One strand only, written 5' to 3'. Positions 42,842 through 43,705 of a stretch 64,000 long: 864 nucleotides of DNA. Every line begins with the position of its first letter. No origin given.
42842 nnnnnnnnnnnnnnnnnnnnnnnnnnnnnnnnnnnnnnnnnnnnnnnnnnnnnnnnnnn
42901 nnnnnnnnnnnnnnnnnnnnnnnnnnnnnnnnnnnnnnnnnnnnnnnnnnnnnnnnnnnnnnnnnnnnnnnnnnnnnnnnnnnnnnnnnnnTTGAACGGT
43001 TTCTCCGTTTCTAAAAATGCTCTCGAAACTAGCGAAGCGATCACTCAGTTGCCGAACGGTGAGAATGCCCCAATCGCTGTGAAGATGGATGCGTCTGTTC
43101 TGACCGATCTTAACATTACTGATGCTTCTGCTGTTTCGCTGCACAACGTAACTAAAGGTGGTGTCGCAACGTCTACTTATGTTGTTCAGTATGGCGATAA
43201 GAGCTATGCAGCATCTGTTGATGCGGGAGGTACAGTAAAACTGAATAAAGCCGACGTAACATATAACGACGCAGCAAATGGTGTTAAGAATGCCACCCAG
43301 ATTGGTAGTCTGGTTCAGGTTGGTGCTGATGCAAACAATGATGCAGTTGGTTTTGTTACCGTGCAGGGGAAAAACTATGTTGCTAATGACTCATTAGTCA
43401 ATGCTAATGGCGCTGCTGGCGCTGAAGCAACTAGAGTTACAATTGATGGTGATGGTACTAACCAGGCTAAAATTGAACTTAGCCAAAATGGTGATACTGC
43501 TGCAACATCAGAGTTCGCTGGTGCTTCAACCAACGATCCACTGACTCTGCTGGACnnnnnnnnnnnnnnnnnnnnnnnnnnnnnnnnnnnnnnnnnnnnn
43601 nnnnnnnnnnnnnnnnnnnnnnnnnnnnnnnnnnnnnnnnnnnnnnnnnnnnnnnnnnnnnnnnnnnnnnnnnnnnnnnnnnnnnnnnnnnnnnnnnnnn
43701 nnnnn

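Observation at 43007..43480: fliC allele with a compact, divergent central (H-antigen) domain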

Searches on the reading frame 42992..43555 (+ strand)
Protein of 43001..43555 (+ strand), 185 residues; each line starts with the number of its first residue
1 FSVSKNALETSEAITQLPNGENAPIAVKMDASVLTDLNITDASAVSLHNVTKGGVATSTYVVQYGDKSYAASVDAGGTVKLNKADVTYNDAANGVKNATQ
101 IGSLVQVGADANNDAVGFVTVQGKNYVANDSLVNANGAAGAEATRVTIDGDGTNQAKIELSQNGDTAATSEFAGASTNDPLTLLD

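Call 30: find_homologous_proteins(query=window:43001-43555:+, max_evalue=0.001)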
Query seq(185 aa) (185 aa): 13 proteins with E <= 0.001 among 312 candidates.
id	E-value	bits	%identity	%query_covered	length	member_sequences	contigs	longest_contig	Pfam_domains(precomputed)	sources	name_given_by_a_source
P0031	4.8e-83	295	83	100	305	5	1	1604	PF00700.28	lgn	-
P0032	2.5e-58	215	87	71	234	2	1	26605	PF00700.28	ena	-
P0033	6.4e-38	148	49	94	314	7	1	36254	PF00700.28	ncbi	-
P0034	4.8e-37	145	50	100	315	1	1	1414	PF00700.28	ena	-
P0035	7.3e-26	109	47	100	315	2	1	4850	PF00700.28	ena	-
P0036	9.0e-24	102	47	100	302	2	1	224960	PF00700.28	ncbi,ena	-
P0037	2.3e-20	91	51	76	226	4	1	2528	PF00700.28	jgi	jgi:flagellin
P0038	2.6e-20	91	49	78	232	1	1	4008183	PF00700.28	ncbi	-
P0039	6.1e-20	90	96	29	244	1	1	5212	PF00669.26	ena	-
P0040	2.5e-17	81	48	78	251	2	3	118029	PF00700.28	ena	-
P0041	1.4e-15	76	73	35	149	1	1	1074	PF00700.28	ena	-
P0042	2.6e-14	71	48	68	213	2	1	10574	PF00700.28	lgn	-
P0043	9.6e-9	53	92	20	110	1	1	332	PF00669.26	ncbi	ncbi:flagellin N-terminal helical domain-containing protein, partial [Klebsiella pneumoniae]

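Call 44: search_solved_structures(query=window:43001-43531:+, max_evalue=10, show_alignments=2)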
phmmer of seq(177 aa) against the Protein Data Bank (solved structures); distinct sequences matched with E-value up to 10: 6.
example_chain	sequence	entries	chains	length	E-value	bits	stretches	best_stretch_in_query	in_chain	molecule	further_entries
1uw7_A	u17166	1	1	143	0.37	14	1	12-78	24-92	NSP9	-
8x3z_A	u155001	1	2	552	0.45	13.8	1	89-170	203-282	CsmA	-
9crq_K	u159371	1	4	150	0.66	13.2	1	100-144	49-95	CRISPR type I-A cluster 2/Apern-associated protein Csa5-2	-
9cro_J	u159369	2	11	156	0.73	13.1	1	100-144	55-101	CRISPR type I-A cluster 2/Apern-associated protein Csa5-2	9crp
8eir_C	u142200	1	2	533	0.92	12.7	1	8-72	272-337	nsp7-nsp10 of Replicase polyprotein 1a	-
4x00_A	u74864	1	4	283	1.6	12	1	47-85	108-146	Putative hydrolase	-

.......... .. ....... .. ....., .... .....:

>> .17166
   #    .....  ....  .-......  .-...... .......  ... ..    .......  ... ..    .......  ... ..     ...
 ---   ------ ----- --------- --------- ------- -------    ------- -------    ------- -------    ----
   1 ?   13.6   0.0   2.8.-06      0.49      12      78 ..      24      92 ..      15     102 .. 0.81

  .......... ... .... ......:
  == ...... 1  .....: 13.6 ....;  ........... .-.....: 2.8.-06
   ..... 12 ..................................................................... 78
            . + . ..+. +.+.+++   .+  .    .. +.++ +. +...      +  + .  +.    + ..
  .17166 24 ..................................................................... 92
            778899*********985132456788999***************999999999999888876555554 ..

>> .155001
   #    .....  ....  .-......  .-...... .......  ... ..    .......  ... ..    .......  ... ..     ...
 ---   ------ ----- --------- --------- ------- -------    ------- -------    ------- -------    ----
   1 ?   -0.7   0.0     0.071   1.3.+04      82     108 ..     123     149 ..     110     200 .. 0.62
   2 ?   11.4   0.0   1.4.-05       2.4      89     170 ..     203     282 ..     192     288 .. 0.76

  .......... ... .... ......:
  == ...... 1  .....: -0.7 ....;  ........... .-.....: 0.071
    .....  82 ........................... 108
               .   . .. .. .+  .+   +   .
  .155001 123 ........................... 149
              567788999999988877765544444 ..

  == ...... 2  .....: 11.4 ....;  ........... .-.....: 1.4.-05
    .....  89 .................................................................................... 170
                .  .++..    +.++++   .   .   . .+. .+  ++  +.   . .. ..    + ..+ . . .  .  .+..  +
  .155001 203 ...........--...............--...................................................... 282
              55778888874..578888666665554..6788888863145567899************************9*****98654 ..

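Call 50: search_protein_representatives(protein=window:43001-43531:+)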
Query: 177 residues. Proteins with E-value up to 0.001 (for the whole library): 24; up to 1e-10: 13; up to 1e-30: 0. The best 24 are listed.
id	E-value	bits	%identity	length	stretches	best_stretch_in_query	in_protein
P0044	4.9e-29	117.6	59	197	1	1-124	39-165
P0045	4.2e-19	85.3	52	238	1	1-127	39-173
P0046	4.3e-18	82.0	61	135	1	45-124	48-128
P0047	1.2e-17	80.6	51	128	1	47-177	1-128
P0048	5.5e-16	75.2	48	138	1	28-125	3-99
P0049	2.6e-15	73.0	51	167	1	33-135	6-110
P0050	3.6e-15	72.6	53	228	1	41-176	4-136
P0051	1.8e-14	70.3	43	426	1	1-157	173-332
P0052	1.7e-13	67.1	51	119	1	48-132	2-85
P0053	2.4e-13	66.6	40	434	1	1-149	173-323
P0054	6.5e-13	65.2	49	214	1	1-148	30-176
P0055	1.0e-11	61.3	44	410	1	1-141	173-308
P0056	1.1e-11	61.3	35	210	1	1-166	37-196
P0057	2.0e-10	57.2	48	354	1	1-112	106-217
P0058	2.4e-10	56.9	59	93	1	64-133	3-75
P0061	1.2e-08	51.4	30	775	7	56-121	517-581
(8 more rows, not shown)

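Call 67: predict_structure(alignment_id=A2)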
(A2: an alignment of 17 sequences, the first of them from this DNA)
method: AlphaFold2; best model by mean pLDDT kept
length: 187 residues; sequences in the alignment: 17
mean_pLDDT: 71.4   pTM: 0.72
mean pLDDT of the five models: 71.4, 71.0, 69.8, 65.8, 60.6
residues with pLDDT >= 90: 44; 70-90: 75; 50-70: 20; < 50: 48
segments of 3 or more residues with pLDDT < 50: 1-7, 140-171, 179-187
pLDDT, mean of each block of 10 residues (from residue 1): 51 91 87 90 91 90 91 89 83 64 81 86 80 70 40 32 36 55 42
secondary structure, 60 per line:
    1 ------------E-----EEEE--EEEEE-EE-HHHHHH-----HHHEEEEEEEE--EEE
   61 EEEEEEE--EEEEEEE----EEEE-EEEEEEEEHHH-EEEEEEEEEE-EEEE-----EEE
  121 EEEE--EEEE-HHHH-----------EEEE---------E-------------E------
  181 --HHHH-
elements in order: E19-22 E25-29 H34-39 E48-55 E58-67 E70-76 E81-84 E86-93 E98-107 E109-112 E118-124 E127-130 H132-135 E147-150 H183-186

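Call 72: fold_search(model_id=the predicted structure, library=pdb)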
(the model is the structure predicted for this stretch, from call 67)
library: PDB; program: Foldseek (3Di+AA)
matches with E <= 10: 184; with E <= 0.001: 0
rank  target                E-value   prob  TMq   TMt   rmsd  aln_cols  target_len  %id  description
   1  9gnz_N                1.8e-03  1.00  0.36  0.15   9.8       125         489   22  Salmonella cap-filament complex (released 2025-04-09)
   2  9gnz_A                1.8e-03  1.00  0.34  0.15   9.2       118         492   19  Salmonella cap-filament complex (released 2025-04-09)
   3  9gnz_B                3.2e-03  0.99  0.34  0.15  10.0       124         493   18  Salmonella cap-filament complex (released 2025-04-09)
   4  9go6_a                3.7e-03  1.00  0.35  0.15   8.4       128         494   19  Salmonella hook-filament junction complex (released 2025-04-09)
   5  9gnz_Q                4.4e-03  1.00  0.36  0.16  10.0       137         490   20  Salmonella cap-filament complex (released 2025-04-09)
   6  1io1                  1.1e-02  0.98  0.37  0.20  10.3       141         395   20  CRYSTAL STRUCTURE OF F41 FRAGMENT OF FLAGELLIN (released 2001-04-04)
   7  1ucu                  1.2e-02  0.98  0.37  0.16  10.2       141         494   20  R-type straight flagellar filament made of full-length flagellin (released 2003-08-12)
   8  9iwq                  3.5e-02  0.72  0.33  0.17  25.4       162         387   19  Salmonella enterica serovar Typhimurium FliC(G426A)delta(204-292) forming the L-type straight filament (released 2024-08-07)
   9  9gnz_G                5.3e-02  0.87  0.34  0.15   8.9       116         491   22  Salmonella cap-filament complex (released 2025-04-09)
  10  9go6_f                5.6e-02  0.91  0.36  0.15   9.9       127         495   21  Salmonella hook-filament junction complex (released 2025-04-09)
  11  3a5x                  7.4e-02  0.75  0.33  0.14  11.0       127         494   16  L-type straight flagellar filament made of full-length flagellin (released 2010-03-16)
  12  6xvy_B                7.0e-01  0.03  0.12  0.14  16.0       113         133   14  Human myelin protein P2 mutant R88Q (released 2020-04-08)
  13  6xuw                  7.4e-01  0.03  0.11  0.14  16.1       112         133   15  Human myelin protein P2 mutant L27D (released 2020-04-08)
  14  6xu5                  9.8e-01  0.02  0.12  0.14  16.0       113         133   14  Human myelin protein P2 mutant N2D (released 2020-04-08)
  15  7nrw                  9.8e-01  0.02  0.11  0.14  16.1       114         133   14  Human myelin protein P2 mutant M114T (released 2021-09-01)
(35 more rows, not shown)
